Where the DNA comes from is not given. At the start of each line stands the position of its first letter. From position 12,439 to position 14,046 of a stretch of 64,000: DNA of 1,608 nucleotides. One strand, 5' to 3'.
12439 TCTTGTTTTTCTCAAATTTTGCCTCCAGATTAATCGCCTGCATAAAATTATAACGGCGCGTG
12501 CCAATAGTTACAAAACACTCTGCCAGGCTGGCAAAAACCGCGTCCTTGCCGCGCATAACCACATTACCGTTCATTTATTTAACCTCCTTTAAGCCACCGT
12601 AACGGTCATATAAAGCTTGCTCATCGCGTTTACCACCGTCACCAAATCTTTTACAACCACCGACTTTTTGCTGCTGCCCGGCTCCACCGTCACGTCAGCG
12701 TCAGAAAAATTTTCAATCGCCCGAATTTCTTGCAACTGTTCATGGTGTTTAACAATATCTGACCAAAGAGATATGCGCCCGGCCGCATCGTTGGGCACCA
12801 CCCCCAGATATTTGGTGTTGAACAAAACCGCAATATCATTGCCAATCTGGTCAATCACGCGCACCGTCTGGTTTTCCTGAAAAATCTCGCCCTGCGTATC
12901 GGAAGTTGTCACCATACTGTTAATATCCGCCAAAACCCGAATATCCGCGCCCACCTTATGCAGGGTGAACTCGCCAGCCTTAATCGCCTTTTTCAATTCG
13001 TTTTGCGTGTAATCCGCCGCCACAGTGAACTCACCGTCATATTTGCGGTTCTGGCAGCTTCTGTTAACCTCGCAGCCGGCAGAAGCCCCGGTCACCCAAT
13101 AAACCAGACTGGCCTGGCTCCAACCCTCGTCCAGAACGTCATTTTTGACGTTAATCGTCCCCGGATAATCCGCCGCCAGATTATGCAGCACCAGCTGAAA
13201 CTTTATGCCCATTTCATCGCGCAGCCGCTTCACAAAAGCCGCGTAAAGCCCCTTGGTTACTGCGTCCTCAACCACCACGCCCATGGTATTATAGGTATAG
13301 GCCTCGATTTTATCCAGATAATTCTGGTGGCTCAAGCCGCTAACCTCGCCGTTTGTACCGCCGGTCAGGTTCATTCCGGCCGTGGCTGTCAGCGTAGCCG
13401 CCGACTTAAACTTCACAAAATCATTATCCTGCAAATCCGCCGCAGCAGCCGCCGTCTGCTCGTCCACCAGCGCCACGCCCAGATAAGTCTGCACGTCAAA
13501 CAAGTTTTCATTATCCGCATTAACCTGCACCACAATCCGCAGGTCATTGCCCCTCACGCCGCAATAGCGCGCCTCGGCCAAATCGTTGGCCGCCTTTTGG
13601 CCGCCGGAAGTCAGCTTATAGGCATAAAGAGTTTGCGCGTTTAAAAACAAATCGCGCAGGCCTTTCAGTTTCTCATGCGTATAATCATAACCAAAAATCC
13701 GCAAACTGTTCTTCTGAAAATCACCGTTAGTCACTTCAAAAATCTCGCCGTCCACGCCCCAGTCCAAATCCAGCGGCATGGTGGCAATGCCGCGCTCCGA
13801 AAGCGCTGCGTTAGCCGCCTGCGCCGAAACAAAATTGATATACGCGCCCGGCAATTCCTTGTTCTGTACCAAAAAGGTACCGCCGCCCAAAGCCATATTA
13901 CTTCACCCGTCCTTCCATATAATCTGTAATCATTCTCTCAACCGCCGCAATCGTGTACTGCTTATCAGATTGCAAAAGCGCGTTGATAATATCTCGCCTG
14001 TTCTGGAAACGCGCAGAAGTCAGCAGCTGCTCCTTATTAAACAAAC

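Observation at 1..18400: PBSX-like contractile-tail cluster with lysis and replication genes but no head-morphogenesis module (tailocin-like or defective element)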

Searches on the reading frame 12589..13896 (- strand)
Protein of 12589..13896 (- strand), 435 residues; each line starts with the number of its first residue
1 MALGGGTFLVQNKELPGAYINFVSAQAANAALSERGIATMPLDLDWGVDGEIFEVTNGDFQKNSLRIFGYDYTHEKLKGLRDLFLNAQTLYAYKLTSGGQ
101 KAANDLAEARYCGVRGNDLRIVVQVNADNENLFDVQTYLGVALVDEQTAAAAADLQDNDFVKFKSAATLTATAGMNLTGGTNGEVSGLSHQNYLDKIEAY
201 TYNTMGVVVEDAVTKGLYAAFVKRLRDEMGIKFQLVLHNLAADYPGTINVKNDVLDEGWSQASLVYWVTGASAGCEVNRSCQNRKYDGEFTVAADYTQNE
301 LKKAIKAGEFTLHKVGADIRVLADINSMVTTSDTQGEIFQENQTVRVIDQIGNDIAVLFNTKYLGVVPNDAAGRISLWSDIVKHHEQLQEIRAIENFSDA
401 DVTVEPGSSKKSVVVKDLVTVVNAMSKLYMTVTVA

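Call 4: search_protein_families(library=pfam, max_evalue=0.01, proteins=[window:12589-13896:-])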
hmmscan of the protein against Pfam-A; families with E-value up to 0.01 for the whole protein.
window:12589-13896:- (435 aa): 4 families
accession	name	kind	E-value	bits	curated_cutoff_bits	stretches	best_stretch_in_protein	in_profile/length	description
PF04984.19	Phage_sheath_1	-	1.1e-27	97.3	31.4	1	183-327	1-168/168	Phage tail sheath protein subtilisin-like domain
PF17482.7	Phage_sheath_1C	-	2.8e-27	95.2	26.9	1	335-434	2-103/104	Phage tail sheath C-terminal domain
PF17481.7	Phage_sheath_domII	-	4.8e-15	56.2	31.4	1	99-182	3-98/98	Phage tail sheath protein beta-sandwich domain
PF22671.1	Gp18_domIII_N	-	1.2e-13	51.5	27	1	35-95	1-58/58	Tail sheath protein Gp18 domain III N-terminal region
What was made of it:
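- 12589..13896 (-): Contractile tail sheath. Four sheath Pfam domains (call 4).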

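Call 15: find_related_loci(query=window:12589-13896:-, collection=genome_contigs, flank=10000)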
Query window:12589-13896:- (435 aa) in genome_contigs; peptide patterns used: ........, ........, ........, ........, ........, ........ (x = any residue, [..] = any of these).
169 stretches matched a pattern; 139 encode a relative of the query (tblastn E <= 1e-3); the best 80 are kept; 80 distinct loci.
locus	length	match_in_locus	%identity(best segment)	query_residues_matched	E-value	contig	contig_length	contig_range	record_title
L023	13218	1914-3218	81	1-435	0e+0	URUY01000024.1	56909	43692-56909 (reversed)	uncultured Lachnospiraceae bacterium isolate UMGS1368 genome assembly, contig: NODE_166_length_56909_cov_72.073135, whol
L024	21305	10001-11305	81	1-435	0e+0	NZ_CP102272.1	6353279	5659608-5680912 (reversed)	[Clostridium] asparagiforme DSM 15981 chromosome, complete genome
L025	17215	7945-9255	84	1-435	0e+0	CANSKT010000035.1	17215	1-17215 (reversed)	MAG TPA_asm: uncultured Peptococcaceae bacterium isolate SRR15633974_bin.16_metawrap_v1.3_MAG genome assembly, contig: N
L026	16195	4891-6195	81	1-435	0e+0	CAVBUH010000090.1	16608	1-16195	Selenomonadaceae bacterium isolate SID5428-1_cleanbin_000005 genome assembly, contig: Spades_SID5428-1_contig_1800, whol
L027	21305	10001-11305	82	1-435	0e+0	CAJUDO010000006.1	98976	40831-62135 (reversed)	MAG TPA_asm: uncultured Peptococcaceae bacterium isolate MGBC129548 genome assembly, contig: MGBC129548.6, whole genome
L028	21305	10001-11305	79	1-435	0e+0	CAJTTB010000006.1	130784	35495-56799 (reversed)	MAG TPA_asm: uncultured Oscillospiraceae bacterium isolate MGBC113616 genome assembly, contig: MGBC113616.6, whole genom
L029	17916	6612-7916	76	1-435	0e+0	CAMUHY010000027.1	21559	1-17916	MAG TPA_asm: uncultured Eubacterium sp. isolate SRR14038234_bin.83_metawrap_v1.3_MAG genome assembly, contig: NODE.3663_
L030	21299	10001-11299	77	3-435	0e+0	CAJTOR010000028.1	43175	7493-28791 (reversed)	MAG TPA_asm: uncultured Lachnospiraceae bacterium isolate MGBC105353 genome assembly, contig: MGBC105353.28, whole genom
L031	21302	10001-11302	77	1-434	0e+0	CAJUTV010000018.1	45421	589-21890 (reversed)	MAG TPA_asm: uncultured Lachnospira sp. isolate MGBC164289 genome assembly, contig: MGBC164289.18, whole genome shotgun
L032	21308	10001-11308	74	1-435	0e+0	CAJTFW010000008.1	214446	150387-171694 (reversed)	Lachnospiraceae bacterium isolate B54_54_AM_H genome assembly, contig: MGBC000114.8, whole genome shotgun sequence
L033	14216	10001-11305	79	1-435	0e+0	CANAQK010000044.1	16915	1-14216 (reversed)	MAG TPA_asm: uncultured Clostridia bacterium isolate SRR14836542_bin.14_metawrap_v1.3_MAG genome assembly, contig: NODE.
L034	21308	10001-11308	72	1-435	0e+0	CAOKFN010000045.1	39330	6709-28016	MAG TPA_asm: uncultured bacterium isolate SRR15604618_bin.38_metawrap_v1.3_MAG genome assembly, contig: NODE.1376_length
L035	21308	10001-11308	77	1-435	0e+0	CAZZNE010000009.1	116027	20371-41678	MAG TPA_asm: uncultured Clostridium sp. isolate SRP199465_co1_706 genome assembly, contig: NODE_198_length_116027_cov_47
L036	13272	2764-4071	72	1-435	0e+0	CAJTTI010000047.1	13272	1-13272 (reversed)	MAG TPA_asm: uncultured Lachnospiraceae bacterium isolate MGBC113602 genome assembly, contig: MGBC113602.47, whole genom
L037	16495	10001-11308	71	1-435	0e+0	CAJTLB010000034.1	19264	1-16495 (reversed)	MAG TPA_asm: uncultured Lachnospiraceae bacterium isolate MGBC104699 genome assembly, contig: MGBC104699.34, whole genom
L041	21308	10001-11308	76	1-435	0e+0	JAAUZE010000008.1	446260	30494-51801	MAG: Lachnospiraceae bacterium isolate Mgla_MAG_36-bin_9 c_000000018274, whole genome shotgun sequence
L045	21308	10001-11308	72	1-435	0e+0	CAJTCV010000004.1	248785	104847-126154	Lachnospiraceae bacterium isolate B55_55_CC_H genome assembly, contig: MGBC000115.4, whole genome shotgun sequence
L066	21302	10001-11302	72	1-434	0e+0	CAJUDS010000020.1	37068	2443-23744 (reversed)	MAG TPA_asm: uncultured Lachnospiraceae bacterium isolate MGBC126305 genome assembly, contig: MGBC126305.20, whole genom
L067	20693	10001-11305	74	1-435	0e+0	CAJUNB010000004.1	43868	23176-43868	MAG TPA_asm: uncultured Lachnospiraceae bacterium isolate MGBC161419 genome assembly, contig: MGBC161419.4, whole genome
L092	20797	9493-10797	66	1-435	0e+0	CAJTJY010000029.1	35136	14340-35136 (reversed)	MAG TPA_asm: uncultured Lachnospiraceae bacterium isolate MGBC101638 genome assembly, contig: MGBC101638.29, whole genom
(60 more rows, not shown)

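Call 16: find_related_loci(query=window:12589-13896:-, collection=viral_contigs, flank=10000)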
Query window:12589-13896:- (435 aa) in viral_contigs; peptide patterns used: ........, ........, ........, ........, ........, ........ (x = any residue, [..] = any of these).
276 stretches matched a pattern; 271 encode a relative of the query (tblastn E <= 1e-3); the best 80 are kept; 80 distinct loci.
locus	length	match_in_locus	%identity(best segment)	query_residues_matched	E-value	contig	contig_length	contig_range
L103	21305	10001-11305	82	1-435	0e+0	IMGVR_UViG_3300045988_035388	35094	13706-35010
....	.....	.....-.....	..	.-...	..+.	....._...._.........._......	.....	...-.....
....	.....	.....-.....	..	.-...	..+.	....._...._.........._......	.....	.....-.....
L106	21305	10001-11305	81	1-435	0e+0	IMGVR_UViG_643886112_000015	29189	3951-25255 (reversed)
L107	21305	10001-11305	83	1-435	0e+0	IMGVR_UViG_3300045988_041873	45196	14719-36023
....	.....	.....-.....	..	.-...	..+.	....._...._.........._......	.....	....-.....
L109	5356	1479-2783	81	1-435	0e+0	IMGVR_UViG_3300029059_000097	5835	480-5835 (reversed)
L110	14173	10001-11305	81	1-435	0e+0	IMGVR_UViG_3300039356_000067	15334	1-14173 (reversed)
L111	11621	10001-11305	81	1-435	0e+0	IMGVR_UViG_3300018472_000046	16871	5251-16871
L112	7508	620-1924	84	1-435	0e+0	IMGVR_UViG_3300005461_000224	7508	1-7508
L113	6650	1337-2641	81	1-435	0e+0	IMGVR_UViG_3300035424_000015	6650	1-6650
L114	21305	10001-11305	80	1-435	0e+0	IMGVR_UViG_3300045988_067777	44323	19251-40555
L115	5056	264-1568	82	1-435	0e+0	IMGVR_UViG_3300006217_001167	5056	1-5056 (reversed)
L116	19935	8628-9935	83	1-435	0e+0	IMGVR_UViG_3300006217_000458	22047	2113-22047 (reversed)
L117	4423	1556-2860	83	1-435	0e+0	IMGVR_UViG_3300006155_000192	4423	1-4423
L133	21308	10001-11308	76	1-435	0e+0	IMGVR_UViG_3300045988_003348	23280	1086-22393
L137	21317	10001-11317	77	1-435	0e+0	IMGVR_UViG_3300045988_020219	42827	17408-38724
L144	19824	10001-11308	76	1-435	0e+0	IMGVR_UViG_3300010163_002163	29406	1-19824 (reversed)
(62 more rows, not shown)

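Call 21: search_protein_families(library=pfam, max_evalue=0.001, proteins=[L144:2730-3983:+, L144:4010-4531:+, L144:4528-5076:+, L144:5073-7271:+, L144:7268-8377:+, L025:380-1222:+, L025:1416-3149:+, L025:4271-4747:+, L025:4760-5350:+, L025:5367-6494:+])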
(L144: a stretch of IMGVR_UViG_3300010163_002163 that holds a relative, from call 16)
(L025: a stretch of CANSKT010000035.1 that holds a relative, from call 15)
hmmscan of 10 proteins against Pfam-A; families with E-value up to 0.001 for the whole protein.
L144:2730-3983:+ (417 aa): 2 families
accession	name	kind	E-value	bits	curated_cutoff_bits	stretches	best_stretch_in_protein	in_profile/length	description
PF23343.2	REP_ORF2-G2P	-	2.1e-17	63.6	27.8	1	67-169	2-98/99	Replication-associated protein ORF2/G2P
PF00075.30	RNase_H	-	1.3e-14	55.1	25.8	1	315-398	33-115/141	RNase H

L144:4010-4531:+ (173 aa): 0 families

L144:4528-5076:+ (182 aa): 1 family
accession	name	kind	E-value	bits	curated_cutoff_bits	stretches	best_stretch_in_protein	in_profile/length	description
PF24703.2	DUF7666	-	6.3e-29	100.8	27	1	1-93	1-92/95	Domain of unknown function (DUF7666)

L144:5073-7271:+ (732 aa): 1 family
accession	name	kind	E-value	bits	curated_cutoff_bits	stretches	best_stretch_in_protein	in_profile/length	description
PF14284.11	PcfJ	-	1.4e-27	96.7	25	1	511-658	2-141/147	PcfJ-like protein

L144:7268-8377:+ (369 aa): 0 families

L025:380-1222:+ (280 aa): 2 families
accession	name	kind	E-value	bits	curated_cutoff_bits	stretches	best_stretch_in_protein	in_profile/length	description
PF02195.25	ParB_N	-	3.3e-20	72.4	26.3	1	3-95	1-93/95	ParB N-terminal domain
PF17762.8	HTH_ParB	-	1.5e-05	25.5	22.6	1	132-194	21-84/102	ParB HTH domain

L025:1416-3149:+ (577 aa): 5 families
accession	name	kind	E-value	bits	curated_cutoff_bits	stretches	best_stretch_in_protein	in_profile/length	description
PF00239.26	Resolvase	-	2.9e-40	138.1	23.3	1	26-175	2-145/145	Resolvase, N terminal domain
PF07508.19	Recombinase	-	2.1e-19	70.1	21.1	1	195-308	1-101/102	Recombinase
PF13408.12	Zn_ribbon_recom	-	2e-11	44.5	25.3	1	324-392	1-58/58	Recombinase zinc beta ribbon domain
PF23203.1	KIF21A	-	0.00069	19.8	28.5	0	404-494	19-109/161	KIF21A-like domain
PF07889.17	DUF1664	-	0.00097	19.6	34.6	0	428-489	54-115/124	Protein of unknown function (DUF1664)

L025:4271-4747:+ (158 aa): 3 families
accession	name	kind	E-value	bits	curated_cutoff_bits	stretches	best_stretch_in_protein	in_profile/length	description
PF12682.12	Flavodoxin_4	-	1.5e-62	210.1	24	1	3-154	1-152/155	Flavodoxin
PF02525.22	Flavodoxin_2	-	8.7e-06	26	27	1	17-100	15-102/198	Flavodoxin-like fold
PF03358.20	FMN_red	-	0.00026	21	24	1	10-124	11-125/152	NADPH-dependent FMN reductase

L025:4760-5350:+ (196 aa): 2 families
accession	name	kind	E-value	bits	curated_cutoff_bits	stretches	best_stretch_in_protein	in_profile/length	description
PF12822.12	ECF_trnsprt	-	6.1e-15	56.1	30.7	1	13-171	1-168/169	ECF transporter, substrate-specific component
PF07694.17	5TM-5TMR_LYT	-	0.00026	21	24.6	1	45-125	47-123/169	5TMR of 5TMR-LYT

L025:5367-6494:+ (375 aa): 14 families
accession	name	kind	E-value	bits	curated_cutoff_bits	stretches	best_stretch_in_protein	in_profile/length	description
PF00248.27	Aldo_ket_red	-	1.8e-42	145.9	24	1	12-280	1-289/291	Aldo/keto reductase family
PF13187.11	Fer4_9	-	1.3e-10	41.5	27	1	292-359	2-50/52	4Fe-4S dicluster domain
PF13237.11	Fer4_10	-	1.4e-08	35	25.5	1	291-357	8-53/53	4Fe-4S dicluster domain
PF13746.11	Fer4_18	-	1.5e-08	35.2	27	1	338-366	53-81/114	4Fe-4S dicluster domain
PF13183.11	Fer4_8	-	4.1e-08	34.1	27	1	291-360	4-68/68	4Fe-4S dicluster domain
PF13534.11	Fer4_17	-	7.2e-08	33.3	22.2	1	292-360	2-60/61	4Fe-4S dicluster domain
PF14697.11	Fer4_21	-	2.6e-06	27.9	35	0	289-305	38-54/59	4Fe-4S dicluster domain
PF00037.32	Fer4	-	2.7e-06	27.4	21.1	1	344-358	6-20/24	4Fe-4S binding domain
PF13484.11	Fer4_16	-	5.8e-06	27.4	30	0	345-361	1-17/66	4Fe-4S double cluster binding domain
PF12837.12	Fer4_6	-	2e-05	24.7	25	0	346-360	9-22/24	4Fe-4S binding domain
PF12797.12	Fer4_2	-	2.2e-05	24.6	24.5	0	343-357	7-21/22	4Fe-4S binding domain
PF12838.12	Fer4_7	-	0.00012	22.9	27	0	292-359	2-51/52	4Fe-4S dicluster domain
PF17179.9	Fer4_22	-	0.00017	22.8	27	0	344-360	79-95/95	4Fe-4S dicluster domain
PF12798.12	Fer4_3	-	0.00025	22.1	27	0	346-359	1-14/15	4Fe-4S binding domain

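Call 44: search_protein_families(library=pfam, max_evalue=0.001, proteins=[L116:7-510:+, L116:525-1991:+, L116:1981-3870:+, L116:4069-4833:+, L116:4968-5507:+, L116:5525-6649:+, L116:6642-7040:+, L116:7045-7413:+, L133:169-1407:+, L137:2-316:+])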
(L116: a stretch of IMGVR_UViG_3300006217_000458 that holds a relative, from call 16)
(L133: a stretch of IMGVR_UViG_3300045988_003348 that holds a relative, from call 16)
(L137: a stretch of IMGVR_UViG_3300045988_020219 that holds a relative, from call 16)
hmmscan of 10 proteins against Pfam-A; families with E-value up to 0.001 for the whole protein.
L116:7-510:+ (167 aa): 1 family
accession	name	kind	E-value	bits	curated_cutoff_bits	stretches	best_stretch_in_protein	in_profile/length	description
PF17288.8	Terminase_3C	-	1.2e-29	104.1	26.7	1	14-156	1-154/155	Terminase RNAseH like domain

L116:525-1991:+ (488 aa): 1 family
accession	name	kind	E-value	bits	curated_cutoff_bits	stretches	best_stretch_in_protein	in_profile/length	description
PF05133.19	SPP1_portal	-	1.7e-79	268.2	25.5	1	47-477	17-415/416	Phage portal protein, SPP1 Gp6-like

L116:1981-3870:+ (629 aa): 1 family
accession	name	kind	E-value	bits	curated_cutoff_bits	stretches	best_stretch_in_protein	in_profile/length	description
PF04233.19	Phage_Mu_F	-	1.4e-13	52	29.6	1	198-303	2-111/112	Phage Mu protein F like protein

L116:4069-4833:+ (254 aa): 1 family
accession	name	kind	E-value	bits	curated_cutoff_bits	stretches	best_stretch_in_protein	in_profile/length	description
PF19319.4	DUF5919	-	0.0004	20.7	23.5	0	114-177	15-78/161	Domain of unknown function (DUF5919)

L116:4968-5507:+ (179 aa): 1 family
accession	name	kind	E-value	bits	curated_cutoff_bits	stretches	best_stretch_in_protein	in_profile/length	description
PF06810.17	Phage_scaffold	-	1.6e-36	126.3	35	1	25-147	45-166/170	Phage capsid assembly scaffolding protein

L116:5525-6649:+ (374 aa): 0 families

L116:6642-7040:+ (132 aa): 0 families

L116:7045-7413:+ (122 aa): 0 families

L133:169-1407:+ (413 aa): 3 families
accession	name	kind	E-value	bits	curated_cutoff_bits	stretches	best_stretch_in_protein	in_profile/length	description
PF04466.19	Terminase_3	-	1.3e-57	195.1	23.2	1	25-228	2-201/201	Phage terminase large subunit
PF17288.8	Terminase_3C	-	8.1e-21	75.4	26.7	1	263-402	1-154/155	Terminase RNAseH like domain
PF17289.8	Terminase_6C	-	0.00091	19.7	22.6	0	262-401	3-152/155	Terminase RNaseH-like domain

L137:2-316:+ (105 aa): 2 families
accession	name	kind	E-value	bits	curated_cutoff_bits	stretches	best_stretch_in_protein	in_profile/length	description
PF13022.12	HTH_Tnp_1_2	-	9.1e-08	32.7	27.9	1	2-63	16-80/122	Helix-turn-helix of insertion element transposase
PF13384.12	HTH_23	-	0.00031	20.9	24.6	0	9-32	17-40/50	Homeodomain-like domain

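Call 48: search_protein_families(library=pfam, max_evalue=0.01, proteins=[L045:7449-7907:-, L045:7923-8495:-, L045:8688-9188:+, L092:8087-8509:+, L041:7601-8389:-, L041:8535-9017:+, L066:8778-9194:+, L067:7833-8357:-])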
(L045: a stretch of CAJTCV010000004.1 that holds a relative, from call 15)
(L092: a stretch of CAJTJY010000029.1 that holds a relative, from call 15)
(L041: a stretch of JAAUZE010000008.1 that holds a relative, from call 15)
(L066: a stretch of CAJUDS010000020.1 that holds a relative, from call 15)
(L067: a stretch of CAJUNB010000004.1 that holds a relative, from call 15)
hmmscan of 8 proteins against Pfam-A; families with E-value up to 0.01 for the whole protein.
L045:7449-7907:- (152 aa): 1 family
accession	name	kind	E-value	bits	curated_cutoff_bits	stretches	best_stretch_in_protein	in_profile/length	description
PF06114.19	Peptidase_M78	-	3.9e-06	27.1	22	1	31-123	27-123/123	IrrE N-terminal-like domain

L045:7923-8495:- (190 aa): 9 families
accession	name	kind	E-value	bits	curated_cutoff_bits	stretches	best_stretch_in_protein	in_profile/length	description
PF01381.28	HTH_3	-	2.6e-13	50.2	23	1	25-80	1-55/55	Helix-turn-helix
PF13560.12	HTH_31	-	1.1e-07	32.5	27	1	21-81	2-62/64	Helix-turn-helix domain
PF13443.12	HTH_26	-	2.3e-05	25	22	1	24-84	1-61/63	Cro/C1-type HTH DNA-binding domain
PF12844.13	HTH_19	-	3.1e-05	24.2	30.2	1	22-79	1-57/64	Helix-turn-helix domain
PF13413.12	HTH_25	-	0.00048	20.3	24.6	1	25-66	2-43/62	Helix-turn-helix domain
PF12728.13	HTH_17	-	0.0039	17.8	27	0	34-83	2-46/51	Helix-turn-helix domain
PF20432.4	Xre-like-HTH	-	0.005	17.5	25.8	0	30-57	20-46/63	Antitoxin Xre-like helix-turn-helix domain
PF13384.12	HTH_23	-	0.006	16.8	24.6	0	30-53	15-37/50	Homeodomain-like domain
PF13744.12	HTH_37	-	0.0066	16.7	27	0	21-77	19-75/80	Helix-turn-helix domain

L045:8688-9188:+ (166 aa): 2 families
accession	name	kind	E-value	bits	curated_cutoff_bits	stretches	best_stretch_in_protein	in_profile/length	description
PF04545.22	Sigma70_r4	-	0.0013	18.7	24.1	1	117-152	11-46/50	Sigma-70, region 4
PF07374.17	DUF1492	-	0.0046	17.6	21.5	1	83-153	28-98/100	Protein of unknown function (DUF1492)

L092:8087-8509:+ (140 aa): 1 family
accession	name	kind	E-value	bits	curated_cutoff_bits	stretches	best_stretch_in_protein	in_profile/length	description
PF07303.18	Occludin_ELL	-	0.006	17.8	31.2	1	6-91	21-99/101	Occludin homology domain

L041:7601-8389:- (262 aa): 4 families
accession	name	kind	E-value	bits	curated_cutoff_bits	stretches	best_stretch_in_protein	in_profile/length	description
PF00717.28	Peptidase_S24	-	1.5e-17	63.7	23.3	1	154-259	5-116/116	Peptidase S24-like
PF01381.28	HTH_3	-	6.6e-07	29.7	23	1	14-67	3-55/55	Helix-turn-helix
PF12844.13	HTH_19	-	4.5e-06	26.9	30.2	1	9-70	1-61/64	Helix-turn-helix domain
PF13560.12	HTH_31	-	0.00017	22.3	27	1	8-63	2-57/64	Helix-turn-helix domain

L041:8535-9017:+ (160 aa): 2 families
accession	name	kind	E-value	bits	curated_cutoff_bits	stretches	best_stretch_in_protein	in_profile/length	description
PF07374.17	DUF1492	-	3e-05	24.6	21.5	1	53-137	2-84/100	Protein of unknown function (DUF1492)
PF01576.24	Myosin_tail_1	-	0.0021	16.4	38.1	1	18-135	789-899/1081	Myosin tail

L066:8778-9194:+ (138 aa): 0 families

L067:7833-8357:- (174 aa): 5 families
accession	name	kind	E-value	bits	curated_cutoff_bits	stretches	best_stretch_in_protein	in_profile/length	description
PF01381.28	HTH_3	-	6.8e-12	45.7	23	1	42-97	1-55/55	Helix-turn-helix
PF12844.13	HTH_19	-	8.7e-09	35.6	30.2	1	41-98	3-59/64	Helix-turn-helix domain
PF13560.12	HTH_31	-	7.1e-08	33.1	27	1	39-94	3-58/64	Helix-turn-helix domain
PF13443.12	HTH_26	-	1e-07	32.6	22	1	41-102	1-62/63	Cro/C1-type HTH DNA-binding domain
PF00157.23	Pou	-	0.0014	19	27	1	38-61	9-32/72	Pou domain - N-terminal to homeobox domain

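Call 49: search_protein_families(library=ncbifam, max_evalue=0.01, proteins=[L045:8688-9188:+, L092:8087-8509:+, L066:8778-9194:+])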
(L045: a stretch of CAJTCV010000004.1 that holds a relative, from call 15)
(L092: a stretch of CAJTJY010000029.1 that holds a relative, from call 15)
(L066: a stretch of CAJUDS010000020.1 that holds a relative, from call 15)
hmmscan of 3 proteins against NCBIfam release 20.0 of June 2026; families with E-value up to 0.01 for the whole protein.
L045:8688-9188:+ (166 aa): 2 families
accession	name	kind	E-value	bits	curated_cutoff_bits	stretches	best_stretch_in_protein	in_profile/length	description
NF009366.0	PRK12723.1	equivalog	0.0017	17.6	585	1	51-156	42-141/388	flagellar biosynthesis regulator FlhF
NF007186.0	PRK09614.1-5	equivalog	0.0028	16.7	237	1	84-139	228-280/328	ribonucleotide-diphosphate reductase subunit beta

L092:8087-8509:+ (140 aa): 1 family
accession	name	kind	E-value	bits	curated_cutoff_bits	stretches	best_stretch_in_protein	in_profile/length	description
TIGR02937.1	sigma70-ECF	superfamily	0.0012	18.5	42.9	1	57-122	88-145/165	sigma-70 family RNA polymerase sigma factor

L066:8778-9194:+ (138 aa): 1 family
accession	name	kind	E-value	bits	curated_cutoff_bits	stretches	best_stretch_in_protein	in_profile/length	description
TIGR01636.1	phage_rinA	subfamily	2.2e-06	27.9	31.9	1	6-136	5-134/134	phage transcriptional regulator, RinA family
